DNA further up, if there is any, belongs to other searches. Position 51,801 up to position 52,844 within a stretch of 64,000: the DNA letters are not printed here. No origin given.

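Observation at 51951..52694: Catalytically dead HtrA-like trypsin-fold protein immediately downstream of clpB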

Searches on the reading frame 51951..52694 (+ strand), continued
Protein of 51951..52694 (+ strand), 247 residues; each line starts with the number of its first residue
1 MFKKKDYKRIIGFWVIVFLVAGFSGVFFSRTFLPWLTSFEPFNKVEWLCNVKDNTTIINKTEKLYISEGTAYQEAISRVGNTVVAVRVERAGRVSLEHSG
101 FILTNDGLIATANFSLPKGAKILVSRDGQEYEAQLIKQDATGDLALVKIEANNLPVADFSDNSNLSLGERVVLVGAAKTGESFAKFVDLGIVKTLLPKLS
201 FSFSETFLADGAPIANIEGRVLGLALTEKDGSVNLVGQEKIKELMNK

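Call 59: search_protein_families(library=pfam, proteins=[L023:6903-8108:+, L023:8370-8819:+, L023:8911-9810:+, L023:10720-11718:+, L023:11753-12598:+, L022:6699-7679:+, L022:7723-8649:+, L022:9441-10358:+, L022:6213-6650:+], max_evalue=0.0001)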
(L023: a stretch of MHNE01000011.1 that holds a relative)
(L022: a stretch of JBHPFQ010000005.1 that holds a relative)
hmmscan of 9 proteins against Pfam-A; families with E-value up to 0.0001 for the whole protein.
L023:6903-8108:+ (401 aa): 1 family
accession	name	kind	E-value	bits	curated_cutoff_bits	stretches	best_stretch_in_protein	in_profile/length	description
PF00482.28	T2SSF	-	2.3e-61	205.7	25.2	2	68-191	1-125/125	Type II secretion system (T2SS), protein F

L023:8370-8819:+ (149 aa): 1 family
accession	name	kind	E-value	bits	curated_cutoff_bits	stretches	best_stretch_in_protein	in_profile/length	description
PF07963.17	N_methyl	-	2e-11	43.4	21.2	1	7-32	2-27/27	Prokaryotic N-terminal methylation motif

L023:8911-9810:+ (299 aa): 2 families
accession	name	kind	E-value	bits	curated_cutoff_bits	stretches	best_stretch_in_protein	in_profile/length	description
PF06750.18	A24_N_bact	-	1.1e-30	105.9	23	1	8-111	1-83/84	Bacterial Peptidase A24 N-terminal domain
PF01478.23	Peptidase_A24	-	1.2e-15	58.3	26.5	1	142-254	2-104/104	Type IV leader peptidase family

L023:10720-11718:+ (332 aa): 6 families
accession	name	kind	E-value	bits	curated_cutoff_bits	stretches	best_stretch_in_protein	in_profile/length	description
PF16363.11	GDP_Man_Dehyd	-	3.2e-77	260.6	27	1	4-300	1-329/332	GDP-mannose 4,6 dehydratase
PF01370.27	Epimerase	-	5.1e-62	209.8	20.9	1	4-239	2-239/240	NAD dependent epimerase/dehydratase family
PF01073.25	3Beta_HSD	-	5.5e-17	62.1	22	1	4-217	1-218/280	3-beta hydroxysteroid dehydrogenase/isomerase family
PF02719.21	Polysacc_synt_2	-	6.5e-16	58.8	20.2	1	3-259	1-248/293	Polysaccharide biosynthesis protein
PF04321.23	RmlD_sub_bind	-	1e-15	58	27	1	1-268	1-241/287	RmlD substrate binding domain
PF07993.18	NAD_binding_4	-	1.9e-10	40.8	20.1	1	5-177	1-206/258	Male sterility protein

L023:11753-12598:+ (281 aa): 3 families
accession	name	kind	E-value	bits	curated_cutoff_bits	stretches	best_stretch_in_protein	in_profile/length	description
PF01370.27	Epimerase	-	3.4e-14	53.3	20.9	1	5-130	3-146/240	NAD dependent epimerase/dehydratase family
PF04321.23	RmlD_sub_bind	-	1e-13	51.5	27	1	1-140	1-139/287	RmlD substrate binding domain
PF16363.11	GDP_Man_Dehyd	-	4.7e-05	23.4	27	0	33-117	60-145/332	GDP-mannose 4,6 dehydratase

L022:6699-7679:+ (326 aa): 0 families

L022:7723-8649:+ (308 aa): 0 families

L022:9441-10358:+ (305 aa): 4 families
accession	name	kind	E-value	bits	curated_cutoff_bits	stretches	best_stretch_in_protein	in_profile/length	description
PF16363.11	GDP_Man_Dehyd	-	1.9e-50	172.7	27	1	4-285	1-331/332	GDP-mannose 4,6 dehydratase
PF01370.27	Epimerase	-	7.4e-40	137.3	20.9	1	4-223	2-240/240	NAD dependent epimerase/dehydratase family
PF01073.25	3Beta_HSD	-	4.6e-07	29.6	22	0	4-112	1-121/280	3-beta hydroxysteroid dehydrogenase/isomerase family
PF02719.21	Polysacc_synt_2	-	2.6e-05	24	20.2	0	3-81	1-85/293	Polysaccharide biosynthesis protein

L022:6213-6650:+ (145 aa): 0 families
